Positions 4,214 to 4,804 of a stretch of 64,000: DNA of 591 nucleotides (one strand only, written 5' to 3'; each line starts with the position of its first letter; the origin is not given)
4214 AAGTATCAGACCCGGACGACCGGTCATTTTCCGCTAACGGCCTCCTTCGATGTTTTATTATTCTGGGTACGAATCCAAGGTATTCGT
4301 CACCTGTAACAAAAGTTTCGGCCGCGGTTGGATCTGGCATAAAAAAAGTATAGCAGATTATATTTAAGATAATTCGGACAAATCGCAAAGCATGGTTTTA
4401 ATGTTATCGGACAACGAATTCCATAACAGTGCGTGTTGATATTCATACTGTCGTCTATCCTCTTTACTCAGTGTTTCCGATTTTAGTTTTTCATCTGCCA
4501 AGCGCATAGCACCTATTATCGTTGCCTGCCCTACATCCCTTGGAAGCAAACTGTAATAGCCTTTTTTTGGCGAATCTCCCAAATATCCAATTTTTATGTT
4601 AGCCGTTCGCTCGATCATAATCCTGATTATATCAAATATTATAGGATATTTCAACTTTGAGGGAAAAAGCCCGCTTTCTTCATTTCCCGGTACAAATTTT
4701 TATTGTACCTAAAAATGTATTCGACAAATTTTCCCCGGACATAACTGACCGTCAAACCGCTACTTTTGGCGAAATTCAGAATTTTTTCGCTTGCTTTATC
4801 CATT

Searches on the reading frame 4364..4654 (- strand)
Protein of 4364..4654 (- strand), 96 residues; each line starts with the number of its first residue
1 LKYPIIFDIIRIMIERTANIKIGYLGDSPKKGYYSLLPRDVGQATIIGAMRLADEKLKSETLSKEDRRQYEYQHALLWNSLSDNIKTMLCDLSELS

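Call 4: search_protein_families(library=pfam, proteins=[window:4364-4654:-], max_evalue=1)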
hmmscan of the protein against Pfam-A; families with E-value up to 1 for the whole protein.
window:4364-4654:- (96 aa): 0 families

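Call 5: search_protein_families(library=ncbifam, proteins=[window:4364-4654:-], max_evalue=1)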
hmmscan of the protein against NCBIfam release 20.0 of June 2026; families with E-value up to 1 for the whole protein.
window:4364-4654:- (96 aa): 0 families

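Call 6: search_protein_families(library=padloc, proteins=[window:4364-4654:-], max_evalue=1)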
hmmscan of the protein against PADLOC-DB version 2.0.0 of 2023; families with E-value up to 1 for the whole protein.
window:4364-4654:- (96 aa): 0 families

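Call 9: find_homologous_proteins(query=window:4364-4654:-, max_evalue=0.01)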
Query window:4364-4654:- (96 aa): 1 proteins with E <= 0.01 among 3 candidates.
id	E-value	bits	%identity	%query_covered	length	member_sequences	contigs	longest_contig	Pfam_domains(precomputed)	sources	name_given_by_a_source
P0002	1.8e-47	177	100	88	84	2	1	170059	-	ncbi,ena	-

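Call 36: predict_structure(protein=window:4364-4618:-)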
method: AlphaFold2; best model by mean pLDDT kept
length: 84 residues; sequences in the alignment: 1
mean_pLDDT: 71.8   pTM: 0.55
mean pLDDT of the five models: 71.8, 65.9, 62.7, 61.9, 54.3
residues with pLDDT >= 90: 18; 70-90: 36; 50-70: 7; < 50: 23
segments of 3 or more residues with pLDDT < 50: 1-23
pLDDT, mean of each block of 10 residues (from residue 1): 37 40 52 86 92 90 88 86 77
secondary structure, 60 per line:
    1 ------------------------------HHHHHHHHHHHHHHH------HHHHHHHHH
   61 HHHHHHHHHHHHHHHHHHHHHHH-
elements in order: H31-45 H52-83

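Call 50: find_related_loci(query=window:4364-4618:-, collection=viral_contigs, flank=6000)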
Query window:4364-4618:- (84 aa) in viral_contigs; peptide patterns used: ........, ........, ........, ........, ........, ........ (x = any residue, [..] = any of these).
13 stretches matched a pattern, but none encodes a relative of the query by tblastn (E <= 1e-3).

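Call 59: search_protein_families(library=phrogs, proteins=[P0002], max_evalue=1)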
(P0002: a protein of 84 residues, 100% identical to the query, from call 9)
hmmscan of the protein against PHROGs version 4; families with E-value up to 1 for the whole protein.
P0002 (84 aa): 1 family
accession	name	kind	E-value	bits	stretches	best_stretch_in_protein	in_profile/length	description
phrog_36288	-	unknown function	0.17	13.6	1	28-82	5-61/100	-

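Call 60: search_protein_families(library=pfam, proteins=[P0002], max_evalue=10)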
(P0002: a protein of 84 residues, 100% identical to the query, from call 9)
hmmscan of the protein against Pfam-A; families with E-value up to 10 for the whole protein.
P0002 (84 aa): 0 families

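Call 90: fold_search(model_id=the predicted structure, library=pdb)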
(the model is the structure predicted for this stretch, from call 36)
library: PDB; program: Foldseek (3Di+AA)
matches with E <= 10: 321; with E <= 0.001: 0
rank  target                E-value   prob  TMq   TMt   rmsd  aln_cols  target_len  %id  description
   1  9had_B                8.3e-01  0.98  0.51  0.39   0.6        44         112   16  Der f 21 dust mite allergen with computationally designed DerF21_b10 binder (released 2024-12-18)
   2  9had_A                8.9e-01  0.98  0.51  0.37   0.6        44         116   16  Der f 21 dust mite allergen with computationally designed DerF21_b10 binder (released 2024-12-18)
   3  9p6i_A                9.5e-01  0.94  0.53  0.25   0.9        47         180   17  Crystal Structure of the Histidine Kinase VC2136 from Vibrio cholerae serotype O1 (released 2025-08-20)
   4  6nta_Y2               1.0e+00  0.89  0.50  0.61   2.5        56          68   14  Modified ASL proline bound to Thermus thermophilus 70S (cognate) (released 2020-10-14)
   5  7qca_LHH              1.0e+00  0.44  0.37  0.29   4.5        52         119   13  Spraguea lophii ribosome (released 2022-11-30)
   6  9l5s_CV               1.1e+00  0.96  0.46  0.57   0.8        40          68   10  Cryo-EM structure of the thermophile spliceosome (state B*Q1) (released 2025-03-12)
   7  8oir_Aa               1.1e+00  0.75  0.43  0.11   4.1        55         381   18  55S human mitochondrial ribosome with mtRF1 and P-site tRNA (released 2023-06-14)
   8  5yny_C                1.1e+00  0.96  0.52  0.39   0.7        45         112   16  Structure of house dust mite allergen Der F 21 in PEG2KMME (released 2019-03-13)
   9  8zak_B                1.1e+00  0.57  0.39  0.15   6.3        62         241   21  Crystal structure of the channel protein CorA from Campylobacter jejuni in complex with Ni2+ (released 2024-06-19)
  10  4j7z_E                1.2e+00  0.20  0.37  0.33   6.3        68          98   29  Thermus thermophilus DNAJ J- and G/F-DOMAINS (released 2013-07-31)
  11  7ohu_h                1.5e+00  0.90  0.59  0.44   1.8        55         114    7  Nog1-TAP associated immature ribosomal particles from S. cerevisiae after rpL2 expression shut down, population B (released 2021-11-03)
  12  2f1m_D                1.5e+00  0.57  0.40  0.16   3.0        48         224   12  Conformational flexibility in the multidrug efflux system protein AcrA (released 2006-03-21)
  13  8zak_A                1.5e+00  0.44  0.36  0.13   6.8        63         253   17  Crystal structure of the channel protein CorA from Campylobacter jejuni in complex with Ni2+ (released 2024-06-19)
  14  8g99_A                1.6e+00  0.94  0.45  0.04   0.6        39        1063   15  Partial auto-inhibitory complex of Xenopus laevis DNA polymerase alpha-primase (released 2023-04-12)
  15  1vp7_A                1.6e+00  0.92  0.63  0.76   1.3        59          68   17  Crystal structure of Exodeoxyribonuclease VII small subunit (NP_881400.1) from Bordetella pertussis at 2.40 A resoluti (released 2004-10-26)
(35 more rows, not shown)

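Call 102: search_protein_families(library=padloc, proteins=[L174:8830-9090:+, P0030, L174:9103-9900:+, L174:9946-10674:+], max_evalue=0.1)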
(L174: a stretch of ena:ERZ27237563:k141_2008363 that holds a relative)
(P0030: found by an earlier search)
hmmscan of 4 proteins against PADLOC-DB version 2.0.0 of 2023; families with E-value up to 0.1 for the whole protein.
L174:8830-9090:+ (86 aa): 1 family
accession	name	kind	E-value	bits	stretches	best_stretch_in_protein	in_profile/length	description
PDLC03599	REase_MTase_IIG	-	0.042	9.7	1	6-64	347-406/959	Type IIG restriction enzyme-methyltransferase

P0030 (200 aa): 0 families

L174:9103-9900:+ (265 aa): 0 families

L174:9946-10674:+ (242 aa): 0 families

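Call 103: search_protein_families(library=pfam, proteins=[L174:9946-10674:+, L174:8830-9090:+, L174:9103-9900:+, P0030], max_evalue=1)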
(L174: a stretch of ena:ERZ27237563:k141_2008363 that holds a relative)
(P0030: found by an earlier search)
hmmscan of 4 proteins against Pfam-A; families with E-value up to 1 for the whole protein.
L174:9946-10674:+ (242 aa): 1 family
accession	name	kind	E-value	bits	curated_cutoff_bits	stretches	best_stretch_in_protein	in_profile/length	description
PF01926.29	MMR_HSR1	-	0.13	12.8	21.9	1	39-141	7-92/113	50S ribosome-binding GTPase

L174:8830-9090:+ (86 aa): 0 families

L174:9103-9900:+ (265 aa): 3 families
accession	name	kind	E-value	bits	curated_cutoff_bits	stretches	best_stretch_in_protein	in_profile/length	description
PF03372.29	Exo_endo_phos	-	4.5e-13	49.9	24.5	1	4-257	1-225/225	Endonuclease/Exonuclease/phosphatase family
PF14529.12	Exo_endo_phos_2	-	0.00053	20.3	27.4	1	168-260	13-116/117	Endonuclease-reverse transcriptase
PF22423.2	AmyB_C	-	0.11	12.8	27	1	171-203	9-41/88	Alpha-amylase-like, C-terminal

P0030 (200 aa): 1 family
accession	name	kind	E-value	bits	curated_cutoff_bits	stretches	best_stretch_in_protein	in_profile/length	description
PF23369.1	Vp25_capsid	-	0.059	13.2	27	1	45-105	43-100/217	Capsid protein Vp25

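Call 111: search_solved_structures(query=A6, max_evalue=10)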
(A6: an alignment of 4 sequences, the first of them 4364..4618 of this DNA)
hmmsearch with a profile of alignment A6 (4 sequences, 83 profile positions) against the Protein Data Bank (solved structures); distinct sequences matched with E-value up to 10: 2.
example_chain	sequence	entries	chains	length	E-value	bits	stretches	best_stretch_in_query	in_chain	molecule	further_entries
4n6d_A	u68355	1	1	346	0.21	14.8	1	56-79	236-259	TRAP dicarboxylate transporter-DctP subunit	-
3bxj_A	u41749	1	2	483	1.1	12.5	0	58-78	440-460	Ras GTPase-activating protein SynGAP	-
